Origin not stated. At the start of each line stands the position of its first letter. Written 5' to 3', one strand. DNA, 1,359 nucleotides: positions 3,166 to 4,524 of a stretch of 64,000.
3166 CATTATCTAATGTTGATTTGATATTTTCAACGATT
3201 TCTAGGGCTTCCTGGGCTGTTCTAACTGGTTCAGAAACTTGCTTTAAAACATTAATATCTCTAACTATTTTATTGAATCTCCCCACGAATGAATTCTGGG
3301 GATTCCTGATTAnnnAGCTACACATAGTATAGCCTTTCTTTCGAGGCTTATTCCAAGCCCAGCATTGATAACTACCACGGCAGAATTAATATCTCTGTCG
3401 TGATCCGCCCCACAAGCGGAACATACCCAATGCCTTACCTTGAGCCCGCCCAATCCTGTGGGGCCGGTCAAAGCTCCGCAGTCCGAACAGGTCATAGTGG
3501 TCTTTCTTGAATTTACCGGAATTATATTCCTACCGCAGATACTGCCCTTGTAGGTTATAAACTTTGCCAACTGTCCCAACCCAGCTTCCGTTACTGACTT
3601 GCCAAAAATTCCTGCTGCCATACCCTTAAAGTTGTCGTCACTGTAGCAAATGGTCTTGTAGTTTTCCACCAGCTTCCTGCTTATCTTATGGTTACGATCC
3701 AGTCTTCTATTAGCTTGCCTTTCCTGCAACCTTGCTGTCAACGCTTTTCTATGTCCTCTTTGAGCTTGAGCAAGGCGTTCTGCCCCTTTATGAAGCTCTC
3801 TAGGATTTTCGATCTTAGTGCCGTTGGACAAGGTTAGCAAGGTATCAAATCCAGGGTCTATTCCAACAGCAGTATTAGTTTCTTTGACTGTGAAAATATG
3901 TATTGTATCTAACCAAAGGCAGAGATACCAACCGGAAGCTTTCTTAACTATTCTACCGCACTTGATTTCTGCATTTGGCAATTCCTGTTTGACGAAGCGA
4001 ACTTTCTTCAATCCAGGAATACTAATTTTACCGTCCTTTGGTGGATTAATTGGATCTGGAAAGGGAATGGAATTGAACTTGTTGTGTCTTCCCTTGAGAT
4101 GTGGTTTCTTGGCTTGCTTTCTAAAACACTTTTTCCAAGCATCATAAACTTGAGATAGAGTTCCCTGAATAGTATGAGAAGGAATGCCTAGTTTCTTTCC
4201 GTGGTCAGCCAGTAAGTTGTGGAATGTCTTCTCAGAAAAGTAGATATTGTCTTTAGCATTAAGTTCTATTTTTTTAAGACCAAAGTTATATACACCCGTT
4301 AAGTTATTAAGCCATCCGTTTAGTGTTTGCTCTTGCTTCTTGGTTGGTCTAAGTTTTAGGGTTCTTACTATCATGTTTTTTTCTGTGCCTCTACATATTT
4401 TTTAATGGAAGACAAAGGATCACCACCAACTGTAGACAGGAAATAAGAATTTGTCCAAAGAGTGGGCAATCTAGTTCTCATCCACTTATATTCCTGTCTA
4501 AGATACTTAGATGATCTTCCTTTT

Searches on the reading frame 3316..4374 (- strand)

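Call 33: search_protein_families(library=phrogs, proteins=[window:3316-4374:-], max_evalue=0.00001)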
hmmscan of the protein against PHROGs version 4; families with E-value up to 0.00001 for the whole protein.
window:3316-4374:- (353 aa): 4 families
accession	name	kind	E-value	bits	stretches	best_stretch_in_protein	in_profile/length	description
phrog_506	-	integration and excision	1.1e-70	239.9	1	5-341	11-366/403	transposase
phrog_12300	-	integration and excision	5.8e-30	105.4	1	116-343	9-245/286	transposase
phrog_17087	-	unknown function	2e-27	97.1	1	212-342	6-135/141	-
phrog_13964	-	integration and excision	4.7e-22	79.7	1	7-225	8-233/237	transposase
